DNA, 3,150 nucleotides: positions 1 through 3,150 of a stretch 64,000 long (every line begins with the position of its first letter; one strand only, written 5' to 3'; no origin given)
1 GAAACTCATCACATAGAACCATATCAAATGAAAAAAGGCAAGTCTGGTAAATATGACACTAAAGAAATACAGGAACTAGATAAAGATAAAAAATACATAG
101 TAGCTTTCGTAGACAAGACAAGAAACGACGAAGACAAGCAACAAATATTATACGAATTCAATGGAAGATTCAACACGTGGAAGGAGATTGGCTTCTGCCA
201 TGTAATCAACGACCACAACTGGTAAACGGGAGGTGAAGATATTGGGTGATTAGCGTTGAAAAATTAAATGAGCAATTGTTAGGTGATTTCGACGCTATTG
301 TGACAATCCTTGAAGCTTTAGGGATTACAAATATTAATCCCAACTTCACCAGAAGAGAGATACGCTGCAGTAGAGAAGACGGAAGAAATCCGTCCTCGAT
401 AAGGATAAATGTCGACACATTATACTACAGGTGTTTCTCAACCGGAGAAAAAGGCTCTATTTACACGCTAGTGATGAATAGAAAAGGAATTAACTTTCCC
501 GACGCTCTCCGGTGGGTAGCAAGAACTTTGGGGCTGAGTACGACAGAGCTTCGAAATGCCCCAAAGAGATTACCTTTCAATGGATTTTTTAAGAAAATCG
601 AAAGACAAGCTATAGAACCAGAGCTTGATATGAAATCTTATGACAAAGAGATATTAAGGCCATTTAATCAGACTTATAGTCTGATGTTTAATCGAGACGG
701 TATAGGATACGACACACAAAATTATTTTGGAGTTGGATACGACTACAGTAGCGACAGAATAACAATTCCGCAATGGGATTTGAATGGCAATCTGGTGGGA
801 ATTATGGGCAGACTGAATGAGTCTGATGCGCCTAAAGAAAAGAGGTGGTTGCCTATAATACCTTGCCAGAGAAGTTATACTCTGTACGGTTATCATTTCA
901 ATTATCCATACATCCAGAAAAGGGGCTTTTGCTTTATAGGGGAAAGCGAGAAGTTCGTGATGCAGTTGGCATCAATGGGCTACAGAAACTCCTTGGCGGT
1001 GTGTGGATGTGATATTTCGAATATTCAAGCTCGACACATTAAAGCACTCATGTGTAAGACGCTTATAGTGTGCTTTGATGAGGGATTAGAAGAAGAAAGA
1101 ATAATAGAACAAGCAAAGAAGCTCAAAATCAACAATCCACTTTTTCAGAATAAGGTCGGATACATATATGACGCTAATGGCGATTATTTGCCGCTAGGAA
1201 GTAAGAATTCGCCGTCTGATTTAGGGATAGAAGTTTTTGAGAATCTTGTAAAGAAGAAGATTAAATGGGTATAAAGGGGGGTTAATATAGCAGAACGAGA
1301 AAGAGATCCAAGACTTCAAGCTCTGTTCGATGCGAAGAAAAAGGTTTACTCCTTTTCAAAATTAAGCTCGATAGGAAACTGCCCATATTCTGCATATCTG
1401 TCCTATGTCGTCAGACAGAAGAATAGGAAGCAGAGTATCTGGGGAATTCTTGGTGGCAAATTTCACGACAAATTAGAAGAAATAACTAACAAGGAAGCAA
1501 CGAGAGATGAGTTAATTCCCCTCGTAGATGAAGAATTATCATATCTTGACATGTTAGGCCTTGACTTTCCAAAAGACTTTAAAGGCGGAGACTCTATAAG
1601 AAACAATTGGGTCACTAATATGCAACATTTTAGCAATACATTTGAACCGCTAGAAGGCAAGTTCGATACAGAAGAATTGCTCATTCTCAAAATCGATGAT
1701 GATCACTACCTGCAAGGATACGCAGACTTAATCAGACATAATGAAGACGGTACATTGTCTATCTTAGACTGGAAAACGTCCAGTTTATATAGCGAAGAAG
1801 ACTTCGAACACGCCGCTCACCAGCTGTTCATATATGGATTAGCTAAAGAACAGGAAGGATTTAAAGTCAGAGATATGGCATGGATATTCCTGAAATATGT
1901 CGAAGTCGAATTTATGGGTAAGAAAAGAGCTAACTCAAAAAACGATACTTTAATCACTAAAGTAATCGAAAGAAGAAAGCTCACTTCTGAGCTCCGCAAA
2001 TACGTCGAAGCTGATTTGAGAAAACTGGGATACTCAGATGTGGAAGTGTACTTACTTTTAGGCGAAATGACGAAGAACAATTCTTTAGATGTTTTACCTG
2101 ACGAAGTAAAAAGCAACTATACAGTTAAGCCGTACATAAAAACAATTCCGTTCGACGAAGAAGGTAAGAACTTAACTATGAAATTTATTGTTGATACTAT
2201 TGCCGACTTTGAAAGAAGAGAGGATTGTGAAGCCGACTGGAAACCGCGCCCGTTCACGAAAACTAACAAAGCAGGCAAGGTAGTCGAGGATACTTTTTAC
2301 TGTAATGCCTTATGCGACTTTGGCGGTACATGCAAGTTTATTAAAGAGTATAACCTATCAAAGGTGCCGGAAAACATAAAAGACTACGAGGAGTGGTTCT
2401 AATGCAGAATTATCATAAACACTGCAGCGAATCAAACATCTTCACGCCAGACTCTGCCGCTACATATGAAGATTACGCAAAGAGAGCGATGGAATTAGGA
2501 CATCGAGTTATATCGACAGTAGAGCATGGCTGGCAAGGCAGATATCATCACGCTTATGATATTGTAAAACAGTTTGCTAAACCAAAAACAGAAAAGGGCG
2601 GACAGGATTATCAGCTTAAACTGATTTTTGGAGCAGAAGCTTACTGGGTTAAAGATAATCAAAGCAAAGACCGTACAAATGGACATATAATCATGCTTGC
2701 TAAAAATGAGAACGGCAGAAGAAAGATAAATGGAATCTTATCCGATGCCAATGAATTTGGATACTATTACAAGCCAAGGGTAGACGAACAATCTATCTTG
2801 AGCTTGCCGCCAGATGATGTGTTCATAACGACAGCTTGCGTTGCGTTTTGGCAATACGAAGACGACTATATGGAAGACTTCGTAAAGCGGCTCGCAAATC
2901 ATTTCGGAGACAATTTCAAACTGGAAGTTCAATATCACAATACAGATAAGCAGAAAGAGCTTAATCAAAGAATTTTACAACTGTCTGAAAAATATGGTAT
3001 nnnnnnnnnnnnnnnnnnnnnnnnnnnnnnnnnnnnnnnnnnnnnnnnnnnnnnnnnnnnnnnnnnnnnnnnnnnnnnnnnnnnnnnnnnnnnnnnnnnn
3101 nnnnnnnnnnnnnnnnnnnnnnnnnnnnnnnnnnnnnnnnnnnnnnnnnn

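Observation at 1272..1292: Cas4-like nuclease has no canonical start; likely AUA initiation (first of four such genes)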

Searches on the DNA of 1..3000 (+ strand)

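Call 3: search_dna_similar(query=window:1-3000:+, collection=phages, mode=near, max_rows=30)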
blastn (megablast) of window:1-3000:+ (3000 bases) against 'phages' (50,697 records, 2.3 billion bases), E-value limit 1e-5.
No match.
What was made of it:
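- Tried and rejected: Megablast of 1-3000 against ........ found nothing (call 3).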

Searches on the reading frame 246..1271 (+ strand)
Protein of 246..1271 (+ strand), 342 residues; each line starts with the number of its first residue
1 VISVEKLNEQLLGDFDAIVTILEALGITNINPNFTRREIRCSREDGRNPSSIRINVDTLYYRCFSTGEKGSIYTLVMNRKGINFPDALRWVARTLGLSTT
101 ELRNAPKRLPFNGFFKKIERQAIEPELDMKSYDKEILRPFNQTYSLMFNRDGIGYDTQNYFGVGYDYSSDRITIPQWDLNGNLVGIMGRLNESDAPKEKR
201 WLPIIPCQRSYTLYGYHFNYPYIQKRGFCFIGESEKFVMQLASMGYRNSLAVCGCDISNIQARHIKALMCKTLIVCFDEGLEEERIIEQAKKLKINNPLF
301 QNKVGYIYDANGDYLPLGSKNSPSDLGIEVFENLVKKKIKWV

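Call 6: search_protein_families(library=pfam, proteins=[window:246-1271:+], max_evalue=0.01)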
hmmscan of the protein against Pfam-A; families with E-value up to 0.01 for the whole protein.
window:246-1271:+ (342 aa): 1 family
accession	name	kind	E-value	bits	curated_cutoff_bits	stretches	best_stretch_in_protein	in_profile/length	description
PF01807.25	Zn_ribbon_DnaG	-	9.3e-07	29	24.9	1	45-100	40-94/98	CHC2 zinc finger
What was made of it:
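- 246..1274 (+): Upstream primase-like gene (GTG start, TAA stop 1272-1274), in the same frame as the nuclease in this phage only. Pfam Zn_ribbon_DnaG, 29 bits (call 6).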

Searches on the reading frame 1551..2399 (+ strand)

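Call 6: search_protein_families(library=pfam, proteins=[window:1551-2399:+], max_evalue=0.01)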
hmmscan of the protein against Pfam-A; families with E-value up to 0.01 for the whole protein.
window:1551-2399:+ (283 aa): 1 family
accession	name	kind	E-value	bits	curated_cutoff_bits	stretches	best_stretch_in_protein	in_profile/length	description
PF12705.13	PDDEXK_1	-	4e-08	33.9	22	1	41-158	120-223/247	PD-(D/E)XK nuclease superfamily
